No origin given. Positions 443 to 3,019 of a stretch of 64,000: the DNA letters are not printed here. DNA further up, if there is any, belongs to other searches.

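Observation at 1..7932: Operon of very large secreted proteins sharing an unrecognised architecture (hydrophobic Met/Gly hairpin plus jelly-roll-like module)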

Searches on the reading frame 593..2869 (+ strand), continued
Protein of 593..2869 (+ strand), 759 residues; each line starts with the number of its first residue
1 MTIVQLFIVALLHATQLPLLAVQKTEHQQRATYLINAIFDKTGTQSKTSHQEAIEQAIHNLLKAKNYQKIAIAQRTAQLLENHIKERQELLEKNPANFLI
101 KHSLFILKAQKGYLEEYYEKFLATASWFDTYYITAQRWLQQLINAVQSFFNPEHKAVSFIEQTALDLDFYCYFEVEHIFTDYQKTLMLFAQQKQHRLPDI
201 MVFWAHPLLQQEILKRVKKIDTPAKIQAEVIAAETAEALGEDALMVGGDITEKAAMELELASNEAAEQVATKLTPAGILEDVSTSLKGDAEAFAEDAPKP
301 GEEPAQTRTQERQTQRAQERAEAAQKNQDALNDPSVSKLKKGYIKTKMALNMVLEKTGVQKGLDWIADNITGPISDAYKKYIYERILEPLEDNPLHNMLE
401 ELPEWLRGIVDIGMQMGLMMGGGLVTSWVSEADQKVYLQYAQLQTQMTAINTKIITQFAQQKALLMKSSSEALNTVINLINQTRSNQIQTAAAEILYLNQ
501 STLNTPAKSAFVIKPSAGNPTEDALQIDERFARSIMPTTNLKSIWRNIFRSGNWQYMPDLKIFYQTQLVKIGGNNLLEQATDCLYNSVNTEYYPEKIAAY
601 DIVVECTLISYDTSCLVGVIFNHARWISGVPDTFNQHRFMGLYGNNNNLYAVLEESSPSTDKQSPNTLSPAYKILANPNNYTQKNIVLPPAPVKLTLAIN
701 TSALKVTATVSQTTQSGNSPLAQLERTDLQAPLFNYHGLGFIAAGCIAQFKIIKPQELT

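Call 88: search_protein_families(library=ncbifam, proteins=[L001:413-1615:-], max_evalue=0.01)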
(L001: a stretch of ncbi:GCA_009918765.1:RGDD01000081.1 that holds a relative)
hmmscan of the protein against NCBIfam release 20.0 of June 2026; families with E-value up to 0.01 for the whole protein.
L001:413-1615:- (401 aa): 13 families
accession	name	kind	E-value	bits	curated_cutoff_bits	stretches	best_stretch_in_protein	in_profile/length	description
NF052530.1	Heli_ShapePgp3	exception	2.3e-36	125.3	300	1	137-396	15-263/270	peptidoglycan metallopeptidase Pgp3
NF052529.1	PG_M23_Pgp6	exception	2e-17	63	600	1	298-397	335-432/452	peptidoglycan metallopeptidase Pgp6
NF008652.0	PRK11649.1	equivalog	2.9e-15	55.9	341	1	276-395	290-408/439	murein DD-endopeptidase MepM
NF052336.1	PdgHdaseHSB100310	equivalog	4.5e-12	46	500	1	291-387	50-144/316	peptidoglycan hydrolase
NF053824.1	PdgNdpepShyC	equivalog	9.1e-12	44.6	700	1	274-391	271-387/429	peptidoglycan DD-endopeptidase ShyC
NF053825.1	PdgNdpepShyA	equivalog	4.8e-10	38.7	700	1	277-394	274-390/425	peptidoglycan DD-endopeptidase ShyA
NF008644.1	PRK11637.1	equivalog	3.6e-09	36.1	270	1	291-396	279-382/385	murein hydrolase activator EnvC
NF004799.0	PRK06148.1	subfamily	2.5e-07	29.1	1128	1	249-386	392-539/1015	hypothetical protein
NF053738.1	S2SprSpoIIQBc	equivalog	4.2e-07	29.8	250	1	297-397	121-223/232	stage II sporulation protein SpoIIQ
NF040883.1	amid_act_ActS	equivalog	4.1e-05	23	375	1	297-396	135-232/242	amidase activator ActS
NF041208.1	celldiv_DipM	equivalog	0.00048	19.5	740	1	291-394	312-414/419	cell division endopeptidase DipM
NF008123.1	PRK10871.1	equivalog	0.00081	18.9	311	1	297-396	264-361/365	murein hydrolase activator NlpD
NF050804.1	CellDivDipMCaul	equivalog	0.0009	18.1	900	1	298-387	528-616/634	cell division endopeptidase DipM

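Call 97: search_solved_structures(query=A6, max_evalue=5)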
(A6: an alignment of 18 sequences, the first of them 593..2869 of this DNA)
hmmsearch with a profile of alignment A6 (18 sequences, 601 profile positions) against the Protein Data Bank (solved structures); distinct sequences matched with E-value up to 5: 9.
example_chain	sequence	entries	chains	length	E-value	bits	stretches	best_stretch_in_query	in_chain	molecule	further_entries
8gi0_F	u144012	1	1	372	0.15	13.8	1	67-143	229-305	Peroxisomal membrane protein PEX14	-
3g6b_A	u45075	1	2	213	0.3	12.8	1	14-157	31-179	Methyl-accepting chemotaxis protein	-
9x1x_A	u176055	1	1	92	0.94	11.1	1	60-132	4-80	P57-M5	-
5i9e_H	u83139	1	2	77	1.2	10.8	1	43-110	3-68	Helicase SWR1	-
9x1w_A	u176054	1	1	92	1.4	10.5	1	60-134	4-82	P57-M4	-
3k4x_A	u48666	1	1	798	2.6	9.7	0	86-165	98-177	Proliferating cell nuclear antigen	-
8oyv_A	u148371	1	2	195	3.4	9.3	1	73-165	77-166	De novo designed soluble Claudin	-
9azj_A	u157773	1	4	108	4.2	9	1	60-143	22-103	NF-kappa-B essential modulator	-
8oyy_A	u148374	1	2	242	4.4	8.9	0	53-154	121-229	De novo designed soluble GPCR-like protein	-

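Call 99: search_protein_families(library=phrogs, proteins=[L001:1745-5614:+, window:593-2869:+], max_evalue=0.01)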
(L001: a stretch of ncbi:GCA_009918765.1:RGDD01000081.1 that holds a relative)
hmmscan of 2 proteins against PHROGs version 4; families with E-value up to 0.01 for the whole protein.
L001:1745-5614:+ (1290 aa): 0 families

window:593-2869:+ (759 aa): 0 families
